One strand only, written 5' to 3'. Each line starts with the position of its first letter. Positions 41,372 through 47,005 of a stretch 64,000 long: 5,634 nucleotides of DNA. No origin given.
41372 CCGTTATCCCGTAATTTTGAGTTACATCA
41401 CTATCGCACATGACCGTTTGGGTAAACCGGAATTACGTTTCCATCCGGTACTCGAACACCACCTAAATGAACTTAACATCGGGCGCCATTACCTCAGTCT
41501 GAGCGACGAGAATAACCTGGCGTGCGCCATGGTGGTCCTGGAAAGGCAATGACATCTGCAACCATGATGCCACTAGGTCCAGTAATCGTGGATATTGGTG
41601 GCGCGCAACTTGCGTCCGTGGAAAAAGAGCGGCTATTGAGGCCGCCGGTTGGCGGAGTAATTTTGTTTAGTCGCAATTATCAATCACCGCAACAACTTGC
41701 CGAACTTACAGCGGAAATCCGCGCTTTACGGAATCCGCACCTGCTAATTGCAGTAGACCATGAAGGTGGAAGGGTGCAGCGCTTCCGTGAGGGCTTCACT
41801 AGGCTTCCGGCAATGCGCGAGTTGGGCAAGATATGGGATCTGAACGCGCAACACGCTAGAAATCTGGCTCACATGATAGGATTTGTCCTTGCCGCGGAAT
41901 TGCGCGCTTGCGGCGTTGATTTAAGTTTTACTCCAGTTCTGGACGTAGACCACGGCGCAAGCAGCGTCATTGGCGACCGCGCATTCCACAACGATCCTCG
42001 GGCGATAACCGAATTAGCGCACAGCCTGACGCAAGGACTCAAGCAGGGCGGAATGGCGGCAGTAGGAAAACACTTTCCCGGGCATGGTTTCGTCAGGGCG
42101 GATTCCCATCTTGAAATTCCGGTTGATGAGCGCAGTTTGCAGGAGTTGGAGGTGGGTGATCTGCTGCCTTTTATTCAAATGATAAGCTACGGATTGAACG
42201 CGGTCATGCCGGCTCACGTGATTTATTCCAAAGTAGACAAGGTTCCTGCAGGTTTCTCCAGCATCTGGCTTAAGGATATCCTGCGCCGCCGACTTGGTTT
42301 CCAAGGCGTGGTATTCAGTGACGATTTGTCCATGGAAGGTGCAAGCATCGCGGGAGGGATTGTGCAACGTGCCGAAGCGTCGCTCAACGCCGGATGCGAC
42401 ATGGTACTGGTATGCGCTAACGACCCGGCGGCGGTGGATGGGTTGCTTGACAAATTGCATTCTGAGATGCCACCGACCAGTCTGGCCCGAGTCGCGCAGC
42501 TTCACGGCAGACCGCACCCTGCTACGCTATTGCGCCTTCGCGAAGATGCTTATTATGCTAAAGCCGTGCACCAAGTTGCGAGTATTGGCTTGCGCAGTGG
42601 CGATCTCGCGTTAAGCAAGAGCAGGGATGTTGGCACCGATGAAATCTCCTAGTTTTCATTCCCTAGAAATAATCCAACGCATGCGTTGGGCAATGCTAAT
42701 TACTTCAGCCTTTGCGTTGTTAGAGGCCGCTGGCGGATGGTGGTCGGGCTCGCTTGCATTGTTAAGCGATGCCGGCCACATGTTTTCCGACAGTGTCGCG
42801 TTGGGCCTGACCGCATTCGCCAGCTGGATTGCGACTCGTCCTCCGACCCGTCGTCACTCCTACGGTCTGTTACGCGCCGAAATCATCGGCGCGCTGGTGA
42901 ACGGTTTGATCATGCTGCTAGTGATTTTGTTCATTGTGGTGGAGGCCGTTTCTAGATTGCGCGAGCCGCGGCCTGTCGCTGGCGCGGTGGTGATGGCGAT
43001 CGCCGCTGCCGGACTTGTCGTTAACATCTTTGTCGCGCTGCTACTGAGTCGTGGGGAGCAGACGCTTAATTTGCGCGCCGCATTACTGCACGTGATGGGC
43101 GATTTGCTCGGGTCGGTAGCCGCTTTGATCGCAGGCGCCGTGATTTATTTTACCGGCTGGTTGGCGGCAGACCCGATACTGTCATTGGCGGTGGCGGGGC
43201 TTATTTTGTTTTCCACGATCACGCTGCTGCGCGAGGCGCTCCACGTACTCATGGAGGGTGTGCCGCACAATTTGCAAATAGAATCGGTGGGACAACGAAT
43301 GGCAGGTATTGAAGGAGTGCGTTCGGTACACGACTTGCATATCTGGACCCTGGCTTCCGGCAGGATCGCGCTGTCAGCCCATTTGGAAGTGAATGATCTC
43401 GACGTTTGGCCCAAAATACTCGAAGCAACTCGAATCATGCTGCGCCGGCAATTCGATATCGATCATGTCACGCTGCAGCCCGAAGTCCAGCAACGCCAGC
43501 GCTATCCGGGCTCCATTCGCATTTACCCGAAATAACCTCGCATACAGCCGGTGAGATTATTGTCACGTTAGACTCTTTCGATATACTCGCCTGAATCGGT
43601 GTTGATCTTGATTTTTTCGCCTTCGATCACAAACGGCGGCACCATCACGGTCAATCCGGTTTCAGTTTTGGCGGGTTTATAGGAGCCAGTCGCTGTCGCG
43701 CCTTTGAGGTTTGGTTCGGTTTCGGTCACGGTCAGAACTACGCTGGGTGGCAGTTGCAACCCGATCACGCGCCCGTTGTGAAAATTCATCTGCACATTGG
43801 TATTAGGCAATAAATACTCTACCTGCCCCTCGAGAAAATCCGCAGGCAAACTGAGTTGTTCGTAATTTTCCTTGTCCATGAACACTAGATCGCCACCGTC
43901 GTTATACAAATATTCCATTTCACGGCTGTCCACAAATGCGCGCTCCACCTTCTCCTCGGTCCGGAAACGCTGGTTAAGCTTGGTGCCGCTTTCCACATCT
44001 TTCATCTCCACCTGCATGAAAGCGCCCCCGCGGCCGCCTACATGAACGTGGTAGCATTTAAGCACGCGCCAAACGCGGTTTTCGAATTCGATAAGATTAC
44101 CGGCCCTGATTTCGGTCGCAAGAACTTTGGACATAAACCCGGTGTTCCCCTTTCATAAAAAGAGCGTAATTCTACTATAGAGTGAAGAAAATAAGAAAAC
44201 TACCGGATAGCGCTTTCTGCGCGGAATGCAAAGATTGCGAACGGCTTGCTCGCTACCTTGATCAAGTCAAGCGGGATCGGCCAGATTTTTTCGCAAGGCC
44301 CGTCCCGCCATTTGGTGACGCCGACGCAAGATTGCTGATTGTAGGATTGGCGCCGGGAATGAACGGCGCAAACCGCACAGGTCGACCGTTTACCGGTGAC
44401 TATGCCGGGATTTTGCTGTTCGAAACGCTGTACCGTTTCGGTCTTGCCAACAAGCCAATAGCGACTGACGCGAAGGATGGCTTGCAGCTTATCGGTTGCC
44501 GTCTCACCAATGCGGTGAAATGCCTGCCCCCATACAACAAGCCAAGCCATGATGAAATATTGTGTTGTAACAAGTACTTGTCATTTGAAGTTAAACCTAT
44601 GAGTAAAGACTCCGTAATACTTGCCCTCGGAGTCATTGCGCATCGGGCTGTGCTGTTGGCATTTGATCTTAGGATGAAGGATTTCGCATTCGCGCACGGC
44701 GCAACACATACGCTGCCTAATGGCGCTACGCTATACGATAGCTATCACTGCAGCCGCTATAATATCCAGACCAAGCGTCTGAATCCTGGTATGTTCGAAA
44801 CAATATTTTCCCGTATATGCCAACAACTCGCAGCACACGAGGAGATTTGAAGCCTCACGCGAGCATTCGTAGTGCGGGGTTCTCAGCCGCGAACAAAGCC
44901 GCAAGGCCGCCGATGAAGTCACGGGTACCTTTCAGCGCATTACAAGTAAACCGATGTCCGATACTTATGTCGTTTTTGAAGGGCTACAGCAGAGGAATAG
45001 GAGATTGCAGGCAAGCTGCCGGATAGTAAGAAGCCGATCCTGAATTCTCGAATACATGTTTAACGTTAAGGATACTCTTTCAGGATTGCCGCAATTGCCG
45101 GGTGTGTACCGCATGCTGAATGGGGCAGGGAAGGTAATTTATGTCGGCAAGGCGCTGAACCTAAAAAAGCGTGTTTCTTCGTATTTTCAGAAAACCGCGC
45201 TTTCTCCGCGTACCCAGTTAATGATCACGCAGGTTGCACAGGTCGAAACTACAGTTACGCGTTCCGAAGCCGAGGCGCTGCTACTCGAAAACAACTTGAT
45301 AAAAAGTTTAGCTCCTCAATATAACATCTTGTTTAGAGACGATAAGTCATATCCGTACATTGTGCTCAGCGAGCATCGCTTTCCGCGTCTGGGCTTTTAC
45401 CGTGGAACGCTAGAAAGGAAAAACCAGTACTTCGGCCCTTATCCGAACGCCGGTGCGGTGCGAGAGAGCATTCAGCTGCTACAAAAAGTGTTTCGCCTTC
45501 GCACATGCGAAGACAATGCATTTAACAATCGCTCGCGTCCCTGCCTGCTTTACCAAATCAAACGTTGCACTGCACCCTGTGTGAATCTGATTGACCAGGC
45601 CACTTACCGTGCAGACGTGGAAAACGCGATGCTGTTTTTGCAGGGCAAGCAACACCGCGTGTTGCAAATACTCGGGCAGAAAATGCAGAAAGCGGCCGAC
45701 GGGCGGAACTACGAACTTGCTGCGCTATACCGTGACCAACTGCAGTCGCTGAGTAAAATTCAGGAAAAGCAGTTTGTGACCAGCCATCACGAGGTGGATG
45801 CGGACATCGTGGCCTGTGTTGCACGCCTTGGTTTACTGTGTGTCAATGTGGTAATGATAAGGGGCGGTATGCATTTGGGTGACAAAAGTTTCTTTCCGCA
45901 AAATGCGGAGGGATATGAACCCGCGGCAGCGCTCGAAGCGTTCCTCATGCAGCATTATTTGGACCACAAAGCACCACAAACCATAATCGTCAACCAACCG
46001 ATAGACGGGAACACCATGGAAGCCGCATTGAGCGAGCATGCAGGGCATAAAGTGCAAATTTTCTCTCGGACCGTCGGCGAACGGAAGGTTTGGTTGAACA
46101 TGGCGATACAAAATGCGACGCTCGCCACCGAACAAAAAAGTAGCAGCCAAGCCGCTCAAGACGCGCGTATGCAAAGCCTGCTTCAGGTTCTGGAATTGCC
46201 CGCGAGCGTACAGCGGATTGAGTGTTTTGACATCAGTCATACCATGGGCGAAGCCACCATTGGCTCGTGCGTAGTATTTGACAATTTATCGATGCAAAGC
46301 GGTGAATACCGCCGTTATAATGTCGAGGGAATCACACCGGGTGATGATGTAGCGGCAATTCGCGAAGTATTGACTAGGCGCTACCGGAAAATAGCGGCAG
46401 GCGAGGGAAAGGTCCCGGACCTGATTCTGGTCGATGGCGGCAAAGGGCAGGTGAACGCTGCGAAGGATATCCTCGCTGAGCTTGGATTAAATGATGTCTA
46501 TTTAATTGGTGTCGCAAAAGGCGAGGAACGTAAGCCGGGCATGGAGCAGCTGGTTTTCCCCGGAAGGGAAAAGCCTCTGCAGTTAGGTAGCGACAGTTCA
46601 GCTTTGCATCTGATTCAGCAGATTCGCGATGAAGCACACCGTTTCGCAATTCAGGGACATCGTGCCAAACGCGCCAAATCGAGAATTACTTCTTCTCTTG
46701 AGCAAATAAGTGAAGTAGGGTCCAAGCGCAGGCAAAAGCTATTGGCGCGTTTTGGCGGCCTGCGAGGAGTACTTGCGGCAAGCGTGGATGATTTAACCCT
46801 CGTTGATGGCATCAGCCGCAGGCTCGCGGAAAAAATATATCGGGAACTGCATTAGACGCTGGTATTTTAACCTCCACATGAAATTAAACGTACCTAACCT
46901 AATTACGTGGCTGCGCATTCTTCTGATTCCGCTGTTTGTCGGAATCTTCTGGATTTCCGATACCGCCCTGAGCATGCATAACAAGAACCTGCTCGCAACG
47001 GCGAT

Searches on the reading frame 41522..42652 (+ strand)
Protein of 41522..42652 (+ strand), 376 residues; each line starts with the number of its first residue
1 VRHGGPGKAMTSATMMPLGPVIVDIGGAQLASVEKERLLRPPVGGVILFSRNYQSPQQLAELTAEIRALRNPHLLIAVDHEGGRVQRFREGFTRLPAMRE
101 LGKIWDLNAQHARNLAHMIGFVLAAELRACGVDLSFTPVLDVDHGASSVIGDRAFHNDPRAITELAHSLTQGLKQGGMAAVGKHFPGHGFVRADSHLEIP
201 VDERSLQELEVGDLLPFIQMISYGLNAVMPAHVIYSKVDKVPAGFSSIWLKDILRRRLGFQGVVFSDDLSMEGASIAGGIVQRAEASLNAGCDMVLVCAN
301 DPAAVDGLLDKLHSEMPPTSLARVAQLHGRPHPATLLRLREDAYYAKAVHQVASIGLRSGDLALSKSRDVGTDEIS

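Call 9: search_protein_families(library=pfam, proteins=[window:41522-42652:+], max_evalue=0.001)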
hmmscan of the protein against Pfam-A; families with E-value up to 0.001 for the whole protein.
window:41522-42652:+ (376 aa): 1 family
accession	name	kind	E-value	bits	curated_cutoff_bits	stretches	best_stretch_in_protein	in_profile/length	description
PF00933.27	Glyco_hydro_3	-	2.6e-83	280.5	27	1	29-314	15-301/316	Glycosyl hydrolase family 3 N terminal domain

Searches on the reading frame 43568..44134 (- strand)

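Call 9: search_protein_families(library=pfam, proteins=[window:43568-44134:-], max_evalue=0.001)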
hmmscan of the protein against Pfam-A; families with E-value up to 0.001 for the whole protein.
window:43568-44134:- (188 aa): 3 families
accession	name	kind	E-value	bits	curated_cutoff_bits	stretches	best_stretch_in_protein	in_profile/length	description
PF09285.17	Elong-fact-P_C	-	2.2e-25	88.6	25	1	132-187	1-56/56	Elongation factor P, C-terminal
PF01132.26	EFP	-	8.7e-21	74.1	27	1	71-124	1-54/54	Elongation factor P (EF-P) OB domain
PF08207.18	EFP_N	-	4.5e-20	71.8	23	1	6-63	2-58/58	Elongation factor P (EF-P) KOW-like domain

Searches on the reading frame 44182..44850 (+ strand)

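Call 9: search_protein_families(library=pfam, proteins=[window:44182-44850:+], max_evalue=0.001)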
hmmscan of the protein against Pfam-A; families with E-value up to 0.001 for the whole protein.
window:44182-44850:+ (222 aa): 1 family
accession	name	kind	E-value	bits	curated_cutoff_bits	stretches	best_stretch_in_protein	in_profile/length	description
PF03167.25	UDG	-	1.7e-23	83.7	24.3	1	42-210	1-138/141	Uracil DNA glycosylase superfamily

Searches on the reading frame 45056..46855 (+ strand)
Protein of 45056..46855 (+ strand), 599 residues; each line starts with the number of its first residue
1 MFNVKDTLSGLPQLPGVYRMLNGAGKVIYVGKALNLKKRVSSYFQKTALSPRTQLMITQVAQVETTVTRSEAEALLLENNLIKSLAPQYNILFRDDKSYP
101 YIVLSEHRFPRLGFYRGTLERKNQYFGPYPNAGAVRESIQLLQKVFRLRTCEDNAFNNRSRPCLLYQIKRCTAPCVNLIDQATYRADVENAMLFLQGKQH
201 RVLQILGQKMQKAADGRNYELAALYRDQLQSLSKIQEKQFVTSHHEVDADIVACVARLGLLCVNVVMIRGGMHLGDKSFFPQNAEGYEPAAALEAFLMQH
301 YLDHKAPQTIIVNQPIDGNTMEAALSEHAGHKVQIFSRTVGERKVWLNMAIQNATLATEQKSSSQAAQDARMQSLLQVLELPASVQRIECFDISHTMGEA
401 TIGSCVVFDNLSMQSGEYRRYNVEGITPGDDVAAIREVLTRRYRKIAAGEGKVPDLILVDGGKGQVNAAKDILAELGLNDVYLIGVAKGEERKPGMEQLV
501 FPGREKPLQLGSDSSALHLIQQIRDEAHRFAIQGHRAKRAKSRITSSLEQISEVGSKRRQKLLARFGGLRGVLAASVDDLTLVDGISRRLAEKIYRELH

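Call 9: search_protein_families(library=pfam, proteins=[window:45056-46855:+], max_evalue=0.001)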
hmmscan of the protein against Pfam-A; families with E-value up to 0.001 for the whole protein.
window:45056-46855:+ (599 aa): 7 families
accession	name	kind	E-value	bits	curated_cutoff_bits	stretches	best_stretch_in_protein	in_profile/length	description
PF08459.17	UvrC_RNaseH_dom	-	2.2e-57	193.8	22.3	1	377-532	2-159/159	UvrC RNAse H endonuclease domain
PF22920.2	UvrC_RNaseH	-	7.7e-32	110.1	24.3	1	248-361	1-116/116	UvrC Ribonuclease H-like domain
PF01541.30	GIY-YIG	-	2.7e-09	37.6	22.6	1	16-90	3-78/78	GIY-YIG catalytic domain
PF14520.12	HHH_5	-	1e-07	32.8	27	1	547-598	3-55/57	Helix-hairpin-helix domain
PF02151.25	UVR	-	6.4e-06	26.2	21.5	1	208-234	9-35/36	UvrB/uvrC motif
PF12826.13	HHH_2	-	0.00021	21.9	27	1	551-595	8-52/64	Helix-hairpin-helix motif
PF00633.29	HHH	-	0.0005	20.2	24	0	569-595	2-28/30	Helix-hairpin-helix motif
